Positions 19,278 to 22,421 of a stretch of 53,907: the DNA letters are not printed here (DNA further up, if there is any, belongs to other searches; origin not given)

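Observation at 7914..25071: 17-kb supercluster linking the Soe-like enzyme to its cofactor pathway, a cysteine dioxygenase and two anion permeases: possible cysteine -> sulfite -> sulfate module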

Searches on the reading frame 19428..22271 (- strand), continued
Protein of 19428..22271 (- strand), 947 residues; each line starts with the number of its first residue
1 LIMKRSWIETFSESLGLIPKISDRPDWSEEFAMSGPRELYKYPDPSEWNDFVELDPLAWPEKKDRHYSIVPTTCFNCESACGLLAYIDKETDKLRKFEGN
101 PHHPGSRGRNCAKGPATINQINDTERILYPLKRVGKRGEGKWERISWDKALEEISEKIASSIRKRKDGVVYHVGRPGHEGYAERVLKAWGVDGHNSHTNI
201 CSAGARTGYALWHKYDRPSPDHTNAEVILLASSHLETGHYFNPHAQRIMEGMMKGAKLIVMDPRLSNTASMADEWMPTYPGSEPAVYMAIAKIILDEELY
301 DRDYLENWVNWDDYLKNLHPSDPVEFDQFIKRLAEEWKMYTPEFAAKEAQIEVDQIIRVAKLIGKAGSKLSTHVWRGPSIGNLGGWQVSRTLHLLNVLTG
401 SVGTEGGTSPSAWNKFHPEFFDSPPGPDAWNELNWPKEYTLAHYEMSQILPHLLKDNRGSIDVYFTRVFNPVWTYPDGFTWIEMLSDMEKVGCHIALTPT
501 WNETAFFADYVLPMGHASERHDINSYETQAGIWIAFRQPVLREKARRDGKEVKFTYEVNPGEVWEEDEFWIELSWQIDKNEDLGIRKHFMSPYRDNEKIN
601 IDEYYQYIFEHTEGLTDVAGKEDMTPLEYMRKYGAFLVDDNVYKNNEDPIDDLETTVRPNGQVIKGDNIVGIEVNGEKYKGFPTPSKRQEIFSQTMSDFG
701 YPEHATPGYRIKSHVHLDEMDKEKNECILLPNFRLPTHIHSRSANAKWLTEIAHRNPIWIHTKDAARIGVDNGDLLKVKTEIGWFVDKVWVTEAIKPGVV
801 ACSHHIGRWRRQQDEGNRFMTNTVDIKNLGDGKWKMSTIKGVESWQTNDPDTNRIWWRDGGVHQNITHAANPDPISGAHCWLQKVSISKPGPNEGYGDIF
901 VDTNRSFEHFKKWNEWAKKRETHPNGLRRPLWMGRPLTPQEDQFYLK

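Call 43: find_homologous_proteins(query=P0124, max_evalue=1e-30)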
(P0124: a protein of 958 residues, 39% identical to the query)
Query P0124 (958 aa): 951 proteins with E <= 1e-30 among 8000 candidates; the best 120 are listed.
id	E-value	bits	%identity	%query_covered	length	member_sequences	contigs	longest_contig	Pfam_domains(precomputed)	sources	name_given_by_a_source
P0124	0.0e+0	2224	100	100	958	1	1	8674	PF00384.28,PF01568.28,PF04879.22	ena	-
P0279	0.0e+0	1032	52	97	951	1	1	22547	PF00384.28,PF01568.28,PF04879.22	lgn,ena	-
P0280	0.0e+0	1030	52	97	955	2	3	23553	PF00384.28,PF01568.28,PF04879.22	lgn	-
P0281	0.0e+0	1029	51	97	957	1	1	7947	PF00384.28,PF01568.28,PF04879.22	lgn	-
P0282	0.0e+0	1012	52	98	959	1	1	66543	PF00384.28,PF01568.28,PF04879.22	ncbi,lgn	-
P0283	2.4e-295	1001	52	97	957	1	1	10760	PF00384.28,PF01568.28,PF04879.22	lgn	-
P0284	1.7e-293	994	51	97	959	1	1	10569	PF00384.28,PF01568.28,PF04879.22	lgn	-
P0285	2.0e-291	988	51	97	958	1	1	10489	PF00384.28,PF01568.28,PF04879.22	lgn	-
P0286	4.4e-290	983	52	94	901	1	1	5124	PF00384.28,PF01568.28,PF04879.22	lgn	-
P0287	4.3e-288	977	49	98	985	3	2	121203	PF00384.28,PF01568.28,PF04879.22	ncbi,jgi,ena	-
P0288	1.3e-287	975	49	98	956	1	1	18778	PF00384.28,PF01568.28,PF04879.22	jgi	jgi:anaerobic selenocysteine-containing dehydrogenase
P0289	1.2e-286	972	49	98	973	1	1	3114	PF00384.28,PF01568.28,PF04879.22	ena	-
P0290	8.2e-286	969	49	98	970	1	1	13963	PF00384.28,PF01568.28,PF04879.22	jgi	jgi:anaerobic selenocysteine-containing dehydrogenase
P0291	5.2e-285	966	49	97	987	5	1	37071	PF00384.28,PF01568.28,PF04879.22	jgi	jgi:anaerobic selenocysteine-containing dehydrogenase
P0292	3.3e-284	964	47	97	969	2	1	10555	PF00384.28,PF01568.28,PF04879.22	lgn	-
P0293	2.0e-283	961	48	97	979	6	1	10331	PF00384.28,PF01568.28,PF04879.22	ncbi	-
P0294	3.9e-283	960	46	97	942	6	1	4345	PF00384.28,PF01568.28,PF04879.22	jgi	jgi:anaerobic selenocysteine-containing dehydrogenase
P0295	3.9e-283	960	48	98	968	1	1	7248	PF00384.28,PF01568.28,PF04879.22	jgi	jgi:anaerobic selenocysteine-containing dehydrogenase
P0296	5.8e-283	960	48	98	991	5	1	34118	PF00384.28,PF01568.28,PF04879.22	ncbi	-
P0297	9.3e-283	959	48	98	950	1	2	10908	PF00384.28,PF01568.28,PF04879.22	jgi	jgi:anaerobic selenocysteine-containing dehydrogenase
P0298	1.1e-282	959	48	97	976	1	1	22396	PF00384.28,PF01568.28,PF04879.22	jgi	jgi:anaerobic selenocysteine-containing dehydrogenase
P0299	1.3e-282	958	48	97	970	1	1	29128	PF00384.28,PF01568.28,PF04879.22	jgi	jgi:anaerobic selenocysteine-containing dehydrogenase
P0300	1.7e-282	958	47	98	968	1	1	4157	PF00384.28,PF01568.28,PF04879.22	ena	-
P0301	2.2e-282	958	49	98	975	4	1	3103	PF00384.28,PF01568.28,PF04879.22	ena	-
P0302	2.7e-282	957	47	98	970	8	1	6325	PF00384.28,PF01568.28,PF04879.22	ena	-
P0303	3.7e-282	957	48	98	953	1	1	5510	PF00384.28,PF01568.28,PF04879.22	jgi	jgi:anaerobic selenocysteine-containing dehydrogenase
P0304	4.1e-282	957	48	99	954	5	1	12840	PF00384.28,PF01568.28,PF04879.22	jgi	jgi:anaerobic selenocysteine-containing dehydrogenase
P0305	4.4e-282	957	47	98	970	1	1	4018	PF00384.28,PF01568.28,PF04879.22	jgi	-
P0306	4.8e-282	957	48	98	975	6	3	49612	PF00384.28,PF01568.28,PF04879.22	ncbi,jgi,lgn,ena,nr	ncbi:MAG TPA: molybdopterin dinucleotide binding domain-containing protein [Candidatus Dormibacterae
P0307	5.5e-282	956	48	98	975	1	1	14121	PF00384.28,PF01568.28,PF04879.22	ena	-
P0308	6.2e-282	956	46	97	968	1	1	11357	PF00384.28,PF01568.28,PF04879.22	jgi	jgi:anaerobic selenocysteine-containing dehydrogenase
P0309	7.1e-282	956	48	97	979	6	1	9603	PF00384.28,PF01568.28,PF04879.22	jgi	-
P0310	7.2e-282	956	46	97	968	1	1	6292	PF00384.28,PF01568.28,PF04879.22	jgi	jgi:anaerobic selenocysteine-containing dehydrogenase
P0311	1.1e-281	955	47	97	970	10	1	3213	PF00384.28,PF01568.28,PF04879.22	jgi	jgi:anaerobic selenocysteine-containing dehydrogenase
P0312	1.5e-281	955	48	97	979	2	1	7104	PF00384.28,PF01568.28,PF04879.22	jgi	jgi:anaerobic selenocysteine-containing dehydrogenase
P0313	1.6e-281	955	48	98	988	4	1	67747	PF00384.28,PF01568.28,PF04879.22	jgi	jgi:anaerobic selenocysteine-containing dehydrogenase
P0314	1.6e-281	955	48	97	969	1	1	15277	PF00384.28,PF01568.28,PF04879.22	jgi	jgi:anaerobic selenocysteine-containing dehydrogenase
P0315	2.9e-281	954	47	97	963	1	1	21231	PF00384.28,PF01568.28,PF04879.22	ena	-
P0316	4.2e-281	953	46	98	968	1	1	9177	PF00384.28,PF01568.28,PF04879.22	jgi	jgi:anaerobic selenocysteine-containing dehydrogenase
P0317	6.5e-281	953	47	97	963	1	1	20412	PF00384.28,PF01568.28,PF04879.22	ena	-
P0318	6.6e-281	953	48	97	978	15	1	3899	PF00384.28,PF01568.28,PF04879.22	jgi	jgi:anaerobic selenocysteine-containing dehydrogenase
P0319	6.9e-281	953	47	97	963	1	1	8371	PF00384.28,PF01568.28,PF04879.22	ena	-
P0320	8.0e-281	953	47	97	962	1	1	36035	PF00384.28,PF01568.28,PF04879.22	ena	-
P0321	8.6e-281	952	49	98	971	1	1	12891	PF00384.28,PF01568.28,PF04879.22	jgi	jgi:anaerobic selenocysteine-containing dehydrogenase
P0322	1.9e-280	951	47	97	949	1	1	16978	PF00384.28,PF01568.28,PF04879.22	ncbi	-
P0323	2.3e-280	951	49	98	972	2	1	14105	PF00384.28,PF01568.28,PF04879.22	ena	-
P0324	2.5e-280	951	48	97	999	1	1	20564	PF00384.28,PF01568.28,PF04879.22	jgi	-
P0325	2.6e-280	951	48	97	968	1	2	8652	PF00384.28,PF01568.28,PF04879.22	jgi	jgi:anaerobic selenocysteine-containing dehydrogenase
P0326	2.9e-280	951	47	97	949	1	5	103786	PF00384.28,PF01568.28,PF04879.22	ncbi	-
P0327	2.9e-280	951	47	97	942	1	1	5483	PF00384.28,PF01568.28,PF04879.22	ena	-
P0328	3.0e-280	951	47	97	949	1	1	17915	PF00384.28,PF01568.28,PF04879.22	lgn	-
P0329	3.4e-280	950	48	97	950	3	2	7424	PF00384.28,PF01568.28,PF04879.22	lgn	-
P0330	3.5e-280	950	48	97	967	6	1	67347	PF00384.28,PF01568.28,PF04879.22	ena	-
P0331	3.9e-280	950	48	97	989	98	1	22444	PF00384.28,PF01568.28,PF04879.22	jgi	jgi:anaerobic selenocysteine-containing dehydrogenase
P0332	4.6e-280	950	47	98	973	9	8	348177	PF00384.28,PF01568.28,PF04879.22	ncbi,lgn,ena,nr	ncbi:MAG TPA: molybdopterin-dependent oxidoreductase [Acidobacteriota bacterium]|nr:molybdopterin-de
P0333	4.9e-280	950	47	98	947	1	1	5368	PF00384.28,PF01568.28,PF04879.22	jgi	jgi:anaerobic selenocysteine-containing dehydrogenase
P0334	5.0e-280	950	47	97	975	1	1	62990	PF00384.28,PF01568.28,PF04879.22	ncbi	-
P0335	6.3e-280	950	48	97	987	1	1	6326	PF00384.28,PF01568.28,PF04879.22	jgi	jgi:anaerobic selenocysteine-containing dehydrogenase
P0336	6.7e-280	949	48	97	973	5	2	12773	PF00384.28,PF01568.28,PF04879.22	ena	-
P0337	8.2e-280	949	48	97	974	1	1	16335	PF00384.28,PF01568.28,PF04879.22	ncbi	-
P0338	1.1e-279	949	48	98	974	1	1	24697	PF00384.28,PF01568.28,PF04879.22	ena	-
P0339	1.2e-279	949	48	97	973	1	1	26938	PF00384.28,PF01568.28,PF04879.22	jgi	jgi:anaerobic selenocysteine-containing dehydrogenase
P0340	1.3e-279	949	48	98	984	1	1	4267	PF00384.28,PF01568.28,PF04879.22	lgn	-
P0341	2.1e-279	948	47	97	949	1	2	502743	PF00384.28,PF01568.28,PF04879.22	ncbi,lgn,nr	ncbi:MAG: molybdopterin-dependent oxidoreductase [Vicinamibacteria bacterium]|nr:molybdopterin-depen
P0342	4.2e-279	947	48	97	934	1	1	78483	PF00384.28,PF01568.28,PF04879.22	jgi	jgi:anaerobic selenocysteine-containing dehydrogenase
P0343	4.6e-279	947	47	98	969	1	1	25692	PF00384.28,PF01568.28,PF04879.22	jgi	jgi:anaerobic selenocysteine-containing dehydrogenase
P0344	5.2e-279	947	47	99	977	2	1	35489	PF00384.28,PF01568.28,PF04879.22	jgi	jgi:anaerobic selenocysteine-containing dehydrogenase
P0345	6.5e-279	946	48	97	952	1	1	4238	PF00384.28,PF01568.28,PF04879.22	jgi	jgi:anaerobic selenocysteine-containing dehydrogenase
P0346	7.0e-279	946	47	98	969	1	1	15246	PF00384.28,PF01568.28,PF04879.22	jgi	jgi:anaerobic selenocysteine-containing dehydrogenase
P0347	7.1e-279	946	46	98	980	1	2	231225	PF00384.28,PF01568.28,PF04879.22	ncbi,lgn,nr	ncbi:MAG: molybdopterin-dependent oxidoreductase [Actinobacteria bacterium]|nr:molybdopterin-depende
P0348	8.3e-279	946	48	97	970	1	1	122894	PF00384.28,PF01568.28,PF04879.22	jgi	jgi:anaerobic selenocysteine-containing dehydrogenase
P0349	1.1e-278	945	48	97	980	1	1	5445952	PF00384.28,PF01568.28,PF04879.22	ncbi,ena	-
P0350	1.3e-278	945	47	97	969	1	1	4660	PF00384.28,PF01568.28,PF04879.22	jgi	jgi:anaerobic selenocysteine-containing dehydrogenase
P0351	1.4e-278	945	47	97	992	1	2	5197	PF00384.28,PF01568.28,PF04879.22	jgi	jgi:anaerobic selenocysteine-containing dehydrogenase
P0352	1.6e-278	945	47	98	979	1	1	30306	PF00384.28,PF01568.28,PF04879.22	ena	-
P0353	1.8e-278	945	47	98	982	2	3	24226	PF00384.28,PF01568.28,PF04879.22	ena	-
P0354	1.9e-278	945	47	99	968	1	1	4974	PF00384.28,PF01568.28,PF04879.22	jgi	jgi:anaerobic selenocysteine-containing dehydrogenase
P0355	2.0e-278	945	48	98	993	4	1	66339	PF00384.28,PF01568.28,PF04879.22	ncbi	ncbi:MAG TPA: molybdopterin dinucleotide binding domain-containing protein [Streptosporangiaceae bac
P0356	3.2e-278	944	48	97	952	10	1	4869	PF00384.28,PF01568.28,PF04879.22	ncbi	ncbi:MAG TPA: molybdopterin-dependent oxidoreductase [Vicinamibacteria bacterium]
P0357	3.5e-278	944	49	97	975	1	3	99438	PF00384.28,PF01568.28,PF04879.22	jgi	jgi:anaerobic selenocysteine-containing dehydrogenase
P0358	3.7e-278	944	47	97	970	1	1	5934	PF00384.28,PF01568.28,PF04879.22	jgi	jgi:anaerobic selenocysteine-containing dehydrogenase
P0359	3.7e-278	944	48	98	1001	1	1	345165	PF00384.28,PF01568.28,PF04879.22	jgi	jgi:anaerobic selenocysteine-containing dehydrogenase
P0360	4.2e-278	944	48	97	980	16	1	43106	PF00384.28,PF01568.28,PF04879.22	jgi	jgi:anaerobic selenocysteine-containing dehydrogenase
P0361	4.4e-278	943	47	98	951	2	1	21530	PF00384.28,PF01568.28,PF04879.22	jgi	jgi:anaerobic selenocysteine-containing dehydrogenase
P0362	4.7e-278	943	47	97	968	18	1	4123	PF00384.28,PF01568.28,PF04879.22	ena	-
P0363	5.0e-278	943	48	97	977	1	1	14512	PF00384.28,PF01568.28,PF04879.22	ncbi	-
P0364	5.8e-278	943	47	98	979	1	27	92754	PF00384.28,PF01568.28,PF04879.22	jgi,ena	jgi:anaerobic selenocysteine-containing dehydrogenase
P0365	5.8e-278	943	48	97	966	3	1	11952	PF00384.28,PF01568.28,PF04879.22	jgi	jgi:anaerobic selenocysteine-containing dehydrogenase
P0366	6.8e-278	943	47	98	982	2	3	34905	PF00384.28,PF01568.28,PF04879.22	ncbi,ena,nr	ncbi:MAG: formate dehydrogenase [Chloroflexi bacterium]|nr:formate dehydrogenase [Chloroflexota bact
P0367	7.0e-278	943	47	97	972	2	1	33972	PF00384.28,PF01568.28,PF04879.22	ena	-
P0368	7.5e-278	943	48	97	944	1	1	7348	PF00384.28,PF01568.28,PF04879.22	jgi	jgi:anaerobic selenocysteine-containing dehydrogenase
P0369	7.6e-278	943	48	97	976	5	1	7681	PF00384.28,PF01568.28,PF04879.22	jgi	-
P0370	8.1e-278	943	48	97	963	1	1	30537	PF00384.28,PF01568.28,PF04879.22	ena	-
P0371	9.0e-278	942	47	98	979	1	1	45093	PF00384.28,PF01568.28,PF04879.22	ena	-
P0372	9.1e-278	942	47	97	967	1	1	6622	PF00384.28,PF01568.28,PF04879.22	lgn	-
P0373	9.4e-278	942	48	98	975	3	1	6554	PF00384.28,PF01568.28,PF04879.22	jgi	jgi:anaerobic selenocysteine-containing dehydrogenase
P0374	9.5e-278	942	47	98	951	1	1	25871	PF00384.28,PF01568.28,PF04879.22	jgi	jgi:anaerobic selenocysteine-containing dehydrogenase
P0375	1.0e-277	942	45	98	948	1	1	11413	PF00384.28,PF01568.28,PF04879.22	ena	-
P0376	1.0e-277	942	47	98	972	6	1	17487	PF00384.28,PF01568.28,PF04879.22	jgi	jgi:anaerobic selenocysteine-containing dehydrogenase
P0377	1.1e-277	942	47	97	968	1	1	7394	PF00384.28,PF01568.28,PF04879.22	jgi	jgi:anaerobic selenocysteine-containing dehydrogenase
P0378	1.1e-277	942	48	97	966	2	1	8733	PF00384.28,PF01568.28,PF04879.22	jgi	jgi:anaerobic selenocysteine-containing dehydrogenase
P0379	1.1e-277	942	48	97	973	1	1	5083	PF00384.28,PF01568.28,PF04879.22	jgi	jgi:anaerobic selenocysteine-containing dehydrogenase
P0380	1.5e-277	942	47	97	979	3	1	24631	PF00384.28,PF01568.28,PF04879.22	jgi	jgi:anaerobic selenocysteine-containing dehydrogenase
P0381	1.8e-277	941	47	98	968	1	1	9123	PF00384.28,PF01568.28,PF04879.22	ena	-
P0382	1.9e-277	941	47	98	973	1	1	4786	PF00384.28,PF01568.28,PF04879.22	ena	-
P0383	2.0e-277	941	47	98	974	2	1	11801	PF00384.28,PF01568.28,PF04879.22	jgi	jgi:anaerobic selenocysteine-containing dehydrogenase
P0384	2.5e-277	941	48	97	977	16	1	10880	PF00384.28,PF01568.28,PF04879.22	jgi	-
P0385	2.8e-277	941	48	97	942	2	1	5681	PF00384.28,PF01568.28,PF04879.22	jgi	jgi:anaerobic selenocysteine-containing dehydrogenase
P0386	3.5e-277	940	47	98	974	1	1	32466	PF00384.28,PF01568.28,PF04879.22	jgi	jgi:anaerobic selenocysteine-containing dehydrogenase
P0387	3.6e-277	940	47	97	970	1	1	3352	PF00384.28,PF01568.28,PF04879.22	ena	-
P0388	3.6e-277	940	47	97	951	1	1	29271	PF00384.28,PF01568.28,PF04879.22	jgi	jgi:anaerobic selenocysteine-containing dehydrogenase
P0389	3.7e-277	940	46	98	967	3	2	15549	PF00384.28,PF01568.28,PF04879.22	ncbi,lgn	ncbi:MAG: molybdopterin-dependent oxidoreductase [Thermodesulfobacteriota bacterium]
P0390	3.8e-277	940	46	98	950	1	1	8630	PF00384.28,PF01568.28,PF04879.22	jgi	-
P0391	4.1e-277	940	46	98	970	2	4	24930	PF00384.28,PF01568.28,PF04879.22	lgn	-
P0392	4.1e-277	940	48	98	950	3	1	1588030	PF00384.28,PF01568.28,PF04879.22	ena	-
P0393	4.2e-277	940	48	99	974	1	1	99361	PF00384.28,PF01568.28,PF04879.22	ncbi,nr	ncbi:MAG TPA: molybdopterin-dependent oxidoreductase [Streptosporangiaceae bacterium]|nr:molybdopter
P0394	4.4e-277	940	47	97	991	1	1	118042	PF00384.28,PF01568.28,PF04879.22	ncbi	-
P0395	4.5e-277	940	48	97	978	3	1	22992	PF00384.28,PF01568.28,PF04879.22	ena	-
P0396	4.8e-277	940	48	98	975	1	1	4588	PF00384.28,PF01568.28,PF04879.22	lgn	-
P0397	5.3e-277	940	48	97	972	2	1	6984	PF00384.28,PF01568.28,PF04879.22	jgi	jgi:anaerobic selenocysteine-containing dehydrogenase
